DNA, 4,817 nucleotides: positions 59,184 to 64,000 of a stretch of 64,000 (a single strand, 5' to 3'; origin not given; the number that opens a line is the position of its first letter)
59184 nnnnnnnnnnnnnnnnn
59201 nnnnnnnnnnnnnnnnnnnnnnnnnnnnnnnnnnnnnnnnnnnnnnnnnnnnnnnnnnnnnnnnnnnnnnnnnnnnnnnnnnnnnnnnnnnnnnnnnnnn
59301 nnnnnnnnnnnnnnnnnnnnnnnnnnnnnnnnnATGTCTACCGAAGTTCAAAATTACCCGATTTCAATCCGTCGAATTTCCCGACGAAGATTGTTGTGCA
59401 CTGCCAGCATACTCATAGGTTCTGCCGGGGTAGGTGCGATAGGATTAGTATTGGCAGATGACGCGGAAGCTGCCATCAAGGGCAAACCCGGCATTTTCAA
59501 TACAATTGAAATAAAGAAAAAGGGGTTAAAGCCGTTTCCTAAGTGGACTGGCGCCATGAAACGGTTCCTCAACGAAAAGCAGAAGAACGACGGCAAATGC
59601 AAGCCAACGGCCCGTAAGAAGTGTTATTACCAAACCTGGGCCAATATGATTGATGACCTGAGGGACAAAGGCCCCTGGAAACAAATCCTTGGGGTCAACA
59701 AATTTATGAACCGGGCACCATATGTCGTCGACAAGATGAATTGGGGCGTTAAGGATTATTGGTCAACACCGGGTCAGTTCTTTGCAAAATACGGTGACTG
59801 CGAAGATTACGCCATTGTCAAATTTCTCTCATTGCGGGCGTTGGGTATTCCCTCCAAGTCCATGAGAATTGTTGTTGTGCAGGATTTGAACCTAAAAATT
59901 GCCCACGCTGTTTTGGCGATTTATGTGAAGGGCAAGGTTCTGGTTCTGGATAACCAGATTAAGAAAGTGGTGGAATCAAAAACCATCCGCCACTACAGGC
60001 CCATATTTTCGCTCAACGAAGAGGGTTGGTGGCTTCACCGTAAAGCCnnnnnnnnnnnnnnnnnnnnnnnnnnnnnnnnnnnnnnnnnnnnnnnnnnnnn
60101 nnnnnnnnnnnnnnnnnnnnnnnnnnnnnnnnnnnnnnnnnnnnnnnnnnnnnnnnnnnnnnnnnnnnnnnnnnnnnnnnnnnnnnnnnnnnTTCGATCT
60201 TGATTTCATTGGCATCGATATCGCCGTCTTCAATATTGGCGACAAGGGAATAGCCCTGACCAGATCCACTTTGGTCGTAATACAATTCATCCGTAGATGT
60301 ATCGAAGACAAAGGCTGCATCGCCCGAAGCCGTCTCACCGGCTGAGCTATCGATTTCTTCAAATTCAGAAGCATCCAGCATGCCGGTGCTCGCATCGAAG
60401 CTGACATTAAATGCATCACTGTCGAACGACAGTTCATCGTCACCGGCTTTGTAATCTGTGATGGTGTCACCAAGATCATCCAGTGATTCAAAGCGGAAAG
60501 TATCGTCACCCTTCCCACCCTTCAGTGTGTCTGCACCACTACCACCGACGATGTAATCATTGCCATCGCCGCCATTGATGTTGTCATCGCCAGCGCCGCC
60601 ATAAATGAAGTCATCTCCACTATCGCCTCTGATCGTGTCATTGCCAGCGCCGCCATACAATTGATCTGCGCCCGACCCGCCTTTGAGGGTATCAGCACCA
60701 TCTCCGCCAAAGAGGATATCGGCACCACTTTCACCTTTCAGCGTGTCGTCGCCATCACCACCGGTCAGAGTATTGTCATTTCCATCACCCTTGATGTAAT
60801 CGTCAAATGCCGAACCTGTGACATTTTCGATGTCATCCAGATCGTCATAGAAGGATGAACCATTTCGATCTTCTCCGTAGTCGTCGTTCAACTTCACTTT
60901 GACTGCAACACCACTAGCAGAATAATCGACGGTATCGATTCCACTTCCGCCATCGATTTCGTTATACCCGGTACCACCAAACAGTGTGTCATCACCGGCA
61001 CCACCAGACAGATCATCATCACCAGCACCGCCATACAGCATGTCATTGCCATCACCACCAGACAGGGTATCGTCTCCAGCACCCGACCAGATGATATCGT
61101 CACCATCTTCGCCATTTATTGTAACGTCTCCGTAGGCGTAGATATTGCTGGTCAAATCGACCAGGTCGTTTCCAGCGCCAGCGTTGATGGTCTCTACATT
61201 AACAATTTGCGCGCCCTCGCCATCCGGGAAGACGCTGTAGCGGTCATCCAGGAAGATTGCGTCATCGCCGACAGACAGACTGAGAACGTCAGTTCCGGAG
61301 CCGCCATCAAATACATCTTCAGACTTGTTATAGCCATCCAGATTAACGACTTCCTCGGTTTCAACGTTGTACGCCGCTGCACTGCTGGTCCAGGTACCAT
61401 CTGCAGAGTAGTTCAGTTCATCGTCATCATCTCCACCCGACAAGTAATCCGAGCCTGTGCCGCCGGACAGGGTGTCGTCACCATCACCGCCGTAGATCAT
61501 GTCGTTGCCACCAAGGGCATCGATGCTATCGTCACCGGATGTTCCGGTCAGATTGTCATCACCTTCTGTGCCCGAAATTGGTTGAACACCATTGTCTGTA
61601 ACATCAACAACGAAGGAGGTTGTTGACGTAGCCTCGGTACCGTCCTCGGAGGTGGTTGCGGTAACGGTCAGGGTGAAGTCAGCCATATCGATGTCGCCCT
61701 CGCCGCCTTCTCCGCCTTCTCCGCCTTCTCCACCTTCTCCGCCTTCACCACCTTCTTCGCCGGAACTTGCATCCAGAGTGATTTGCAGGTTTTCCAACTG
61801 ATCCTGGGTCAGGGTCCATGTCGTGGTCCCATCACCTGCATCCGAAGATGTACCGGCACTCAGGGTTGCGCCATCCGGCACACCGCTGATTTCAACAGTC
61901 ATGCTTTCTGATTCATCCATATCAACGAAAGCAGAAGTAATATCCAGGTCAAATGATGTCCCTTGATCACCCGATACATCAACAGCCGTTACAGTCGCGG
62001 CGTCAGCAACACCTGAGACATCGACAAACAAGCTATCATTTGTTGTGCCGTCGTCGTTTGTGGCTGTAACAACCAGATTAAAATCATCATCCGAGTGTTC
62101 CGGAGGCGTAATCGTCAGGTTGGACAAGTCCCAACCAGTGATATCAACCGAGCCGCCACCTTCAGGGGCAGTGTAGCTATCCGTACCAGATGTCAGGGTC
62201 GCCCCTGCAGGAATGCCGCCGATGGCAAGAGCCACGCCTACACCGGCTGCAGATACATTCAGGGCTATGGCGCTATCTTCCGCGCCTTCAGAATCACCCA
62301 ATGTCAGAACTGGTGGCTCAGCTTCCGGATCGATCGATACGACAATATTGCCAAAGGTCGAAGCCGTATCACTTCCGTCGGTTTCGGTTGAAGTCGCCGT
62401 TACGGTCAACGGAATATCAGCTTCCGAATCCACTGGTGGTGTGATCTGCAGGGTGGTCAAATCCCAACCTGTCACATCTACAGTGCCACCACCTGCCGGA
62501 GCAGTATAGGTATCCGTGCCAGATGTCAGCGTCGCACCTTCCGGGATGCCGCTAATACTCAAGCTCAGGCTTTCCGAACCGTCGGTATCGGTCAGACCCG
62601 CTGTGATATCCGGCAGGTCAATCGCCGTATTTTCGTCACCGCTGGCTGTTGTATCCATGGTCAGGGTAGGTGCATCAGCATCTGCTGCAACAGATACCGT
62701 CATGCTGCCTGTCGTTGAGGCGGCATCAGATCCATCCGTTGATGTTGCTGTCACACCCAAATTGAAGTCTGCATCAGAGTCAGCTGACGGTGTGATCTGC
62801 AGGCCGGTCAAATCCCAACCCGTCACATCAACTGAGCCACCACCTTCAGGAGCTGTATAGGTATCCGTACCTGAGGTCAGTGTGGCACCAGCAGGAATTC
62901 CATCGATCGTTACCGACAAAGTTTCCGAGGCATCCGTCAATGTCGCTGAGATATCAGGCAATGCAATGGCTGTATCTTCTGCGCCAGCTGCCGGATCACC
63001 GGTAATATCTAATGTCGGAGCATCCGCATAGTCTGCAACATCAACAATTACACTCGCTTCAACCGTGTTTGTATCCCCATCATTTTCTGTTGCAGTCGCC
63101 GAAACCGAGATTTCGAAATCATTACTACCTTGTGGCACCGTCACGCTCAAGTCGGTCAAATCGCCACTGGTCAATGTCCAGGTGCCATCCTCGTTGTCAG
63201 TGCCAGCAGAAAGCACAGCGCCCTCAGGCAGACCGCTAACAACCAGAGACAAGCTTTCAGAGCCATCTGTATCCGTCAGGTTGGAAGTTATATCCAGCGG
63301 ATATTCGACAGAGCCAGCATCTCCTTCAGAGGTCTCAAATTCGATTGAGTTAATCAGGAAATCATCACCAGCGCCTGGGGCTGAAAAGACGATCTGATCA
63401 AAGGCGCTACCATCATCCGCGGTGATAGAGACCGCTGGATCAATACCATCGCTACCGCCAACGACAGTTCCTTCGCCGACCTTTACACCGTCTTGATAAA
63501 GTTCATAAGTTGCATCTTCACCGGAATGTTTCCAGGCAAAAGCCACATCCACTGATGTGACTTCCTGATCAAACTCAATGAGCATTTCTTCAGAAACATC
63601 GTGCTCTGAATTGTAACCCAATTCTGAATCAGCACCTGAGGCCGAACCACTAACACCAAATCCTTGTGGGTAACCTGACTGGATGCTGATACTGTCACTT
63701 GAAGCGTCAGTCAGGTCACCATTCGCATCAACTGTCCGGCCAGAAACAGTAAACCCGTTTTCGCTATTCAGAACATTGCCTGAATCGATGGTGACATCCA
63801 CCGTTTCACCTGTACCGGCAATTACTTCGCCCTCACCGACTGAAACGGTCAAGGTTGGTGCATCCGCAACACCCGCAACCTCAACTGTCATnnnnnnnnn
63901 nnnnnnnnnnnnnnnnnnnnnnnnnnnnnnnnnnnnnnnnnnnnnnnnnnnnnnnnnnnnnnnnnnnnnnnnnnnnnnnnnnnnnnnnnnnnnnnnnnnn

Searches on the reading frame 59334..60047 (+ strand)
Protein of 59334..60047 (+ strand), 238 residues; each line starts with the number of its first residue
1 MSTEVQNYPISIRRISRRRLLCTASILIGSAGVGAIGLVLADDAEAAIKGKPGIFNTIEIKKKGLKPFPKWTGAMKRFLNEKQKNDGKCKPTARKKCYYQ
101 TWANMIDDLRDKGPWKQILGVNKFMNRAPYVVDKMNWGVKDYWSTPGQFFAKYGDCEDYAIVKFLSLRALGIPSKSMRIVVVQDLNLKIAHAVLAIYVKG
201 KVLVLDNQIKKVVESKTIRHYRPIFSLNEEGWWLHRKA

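Call 15: search_protein_families(library=pfam, proteins=[window:59334-60047:+], max_evalue=0.001)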
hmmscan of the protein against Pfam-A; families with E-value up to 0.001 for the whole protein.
window:59334-60047:+ (238 aa): 3 families
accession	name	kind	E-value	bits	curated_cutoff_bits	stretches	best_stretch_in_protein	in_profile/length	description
PF06035.17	Peptidase_C93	-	9.5e-19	68.2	27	1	95-222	20-143/162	Bacterial transglutaminase-like cysteine proteinase BTLCP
PF04473.18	DUF553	-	3.1e-06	27.2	20.5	1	104-210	5-116/140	Transglutaminase-like domain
PF01841.26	Transglut_core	-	2.3e-05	25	23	1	140-200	38-100/108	Transglutaminase-like superfamily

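Call 41: search_solved_structures(query=window:59334-60047:+, max_evalue=0.01, show_alignments=3)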
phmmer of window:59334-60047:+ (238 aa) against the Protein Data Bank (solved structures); distinct sequences matched with E-value up to 0.01: 2.
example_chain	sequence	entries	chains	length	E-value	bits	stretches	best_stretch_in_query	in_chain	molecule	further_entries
4fgo_A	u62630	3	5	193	2.3e-26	96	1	98-236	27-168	Periplasmic protein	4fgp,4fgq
4u65_E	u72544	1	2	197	3.6e-19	72.4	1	99-234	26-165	Putative cystine protease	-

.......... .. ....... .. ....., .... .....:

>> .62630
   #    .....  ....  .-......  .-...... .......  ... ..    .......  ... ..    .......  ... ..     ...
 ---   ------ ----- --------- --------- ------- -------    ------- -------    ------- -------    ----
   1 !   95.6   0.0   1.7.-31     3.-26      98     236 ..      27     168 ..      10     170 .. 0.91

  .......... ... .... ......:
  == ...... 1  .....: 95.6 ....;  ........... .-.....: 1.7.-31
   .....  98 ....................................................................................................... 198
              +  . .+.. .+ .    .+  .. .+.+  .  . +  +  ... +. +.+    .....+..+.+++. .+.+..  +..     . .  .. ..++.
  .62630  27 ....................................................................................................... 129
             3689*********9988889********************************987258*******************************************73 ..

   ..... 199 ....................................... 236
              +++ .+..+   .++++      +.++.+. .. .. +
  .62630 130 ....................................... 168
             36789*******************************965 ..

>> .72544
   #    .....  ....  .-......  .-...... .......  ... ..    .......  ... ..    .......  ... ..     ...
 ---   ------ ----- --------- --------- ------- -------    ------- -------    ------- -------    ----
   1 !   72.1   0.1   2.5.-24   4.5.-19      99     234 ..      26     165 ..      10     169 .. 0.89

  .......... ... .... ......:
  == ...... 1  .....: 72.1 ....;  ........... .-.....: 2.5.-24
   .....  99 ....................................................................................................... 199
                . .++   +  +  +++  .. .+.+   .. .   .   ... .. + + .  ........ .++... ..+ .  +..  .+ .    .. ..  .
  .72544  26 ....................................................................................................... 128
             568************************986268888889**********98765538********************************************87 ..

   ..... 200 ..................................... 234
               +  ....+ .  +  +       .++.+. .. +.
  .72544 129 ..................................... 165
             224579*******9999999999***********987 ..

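Call 48: search_protein_families(library=ncbifam, proteins=[window:59334-60047:+], max_evalue=0.01)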
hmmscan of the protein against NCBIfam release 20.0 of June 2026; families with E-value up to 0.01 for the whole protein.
window:59334-60047:+ (238 aa): 1 family
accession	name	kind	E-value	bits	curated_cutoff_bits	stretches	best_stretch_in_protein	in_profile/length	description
NF045674.1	CystProtLapG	equivalog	3.9e-30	104.7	320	1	83-236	32-189/221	cysteine protease LapG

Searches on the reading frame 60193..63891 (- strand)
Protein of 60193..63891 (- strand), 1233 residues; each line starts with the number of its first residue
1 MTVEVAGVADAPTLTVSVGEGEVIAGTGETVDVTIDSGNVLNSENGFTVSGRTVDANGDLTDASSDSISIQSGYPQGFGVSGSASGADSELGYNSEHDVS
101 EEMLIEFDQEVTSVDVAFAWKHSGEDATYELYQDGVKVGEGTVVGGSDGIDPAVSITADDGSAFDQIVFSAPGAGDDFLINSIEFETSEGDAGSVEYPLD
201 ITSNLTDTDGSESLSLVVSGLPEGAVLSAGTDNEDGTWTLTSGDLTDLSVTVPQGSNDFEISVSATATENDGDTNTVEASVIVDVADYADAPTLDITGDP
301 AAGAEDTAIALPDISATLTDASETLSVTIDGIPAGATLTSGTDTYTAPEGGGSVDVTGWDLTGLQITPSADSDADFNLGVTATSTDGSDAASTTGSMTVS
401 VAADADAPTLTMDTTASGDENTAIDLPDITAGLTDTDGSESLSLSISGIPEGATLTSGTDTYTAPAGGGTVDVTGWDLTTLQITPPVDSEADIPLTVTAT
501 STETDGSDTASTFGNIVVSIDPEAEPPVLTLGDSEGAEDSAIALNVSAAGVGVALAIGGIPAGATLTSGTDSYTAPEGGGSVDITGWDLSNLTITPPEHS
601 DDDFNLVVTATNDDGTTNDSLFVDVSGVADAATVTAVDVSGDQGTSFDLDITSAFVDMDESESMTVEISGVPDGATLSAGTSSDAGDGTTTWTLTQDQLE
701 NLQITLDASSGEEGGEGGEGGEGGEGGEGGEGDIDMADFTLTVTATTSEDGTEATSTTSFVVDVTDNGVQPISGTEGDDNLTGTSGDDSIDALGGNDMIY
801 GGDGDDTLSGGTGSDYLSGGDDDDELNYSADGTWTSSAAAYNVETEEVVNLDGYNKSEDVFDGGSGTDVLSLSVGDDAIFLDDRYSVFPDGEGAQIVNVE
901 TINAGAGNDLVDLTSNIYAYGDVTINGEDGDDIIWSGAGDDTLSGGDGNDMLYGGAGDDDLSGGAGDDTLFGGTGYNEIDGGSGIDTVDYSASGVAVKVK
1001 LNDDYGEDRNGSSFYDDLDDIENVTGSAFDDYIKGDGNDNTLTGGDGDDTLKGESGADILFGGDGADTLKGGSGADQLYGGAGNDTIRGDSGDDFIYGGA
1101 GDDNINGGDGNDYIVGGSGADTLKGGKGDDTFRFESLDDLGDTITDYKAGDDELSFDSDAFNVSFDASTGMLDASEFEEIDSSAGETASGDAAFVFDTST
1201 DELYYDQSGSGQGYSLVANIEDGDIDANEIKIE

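Call 15: search_protein_families(library=pfam, proteins=[window:60193-63891:-], max_evalue=0.001)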
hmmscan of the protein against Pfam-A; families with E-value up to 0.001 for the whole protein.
window:60193-63891:- (1233 aa): 1 family
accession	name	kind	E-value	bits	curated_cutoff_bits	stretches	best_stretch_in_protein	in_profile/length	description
PF00353.25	HemolysinCabind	-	1.4e-51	172.4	23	10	1053-1087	2-36/36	RTX calcium-binding nonapeptide repeat (4 copies)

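Call 48: search_protein_families(library=ncbifam, proteins=[window:60193-63891:-], max_evalue=0.01)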
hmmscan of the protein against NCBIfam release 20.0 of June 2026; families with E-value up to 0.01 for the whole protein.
window:60193-63891:- (1233 aa): 7 families
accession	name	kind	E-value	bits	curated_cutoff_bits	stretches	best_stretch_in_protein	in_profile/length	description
NF033943.0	RTX_toxin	subfamily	1.2e-42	146.2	1000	3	1013-1158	661-824/930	RTX family hemolysin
NF046115.1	Ca_rpt_SMc04171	equivalog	1.1e-27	97.4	625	3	750-975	259-485/574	SMc04171 family calcium-binding repeat protein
NF053766.1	ZapA_metallo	exception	2.2e-26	92.9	940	4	1079-1156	334-415/483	ZapA family metalloprotease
NF033203.1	entero_EhxA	exception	9.9e-24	83.5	2000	3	1024-1155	723-853/997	enterohemolysin EhxA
NF035945.1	Zn_serralysin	subfamily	2e-23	83.3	500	5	1089-1165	324-402/462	serralysin family metalloprotease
NF050046.1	PueAB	exception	7.5e-12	44.4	670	3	944-992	373-421/616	polyurethane esterase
NF052454.1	BtaGlycanEglC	equivalog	3.5e-11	42.7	700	2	960-1090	30-162/459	endo-1,3-1,4-beta-glycanase EglC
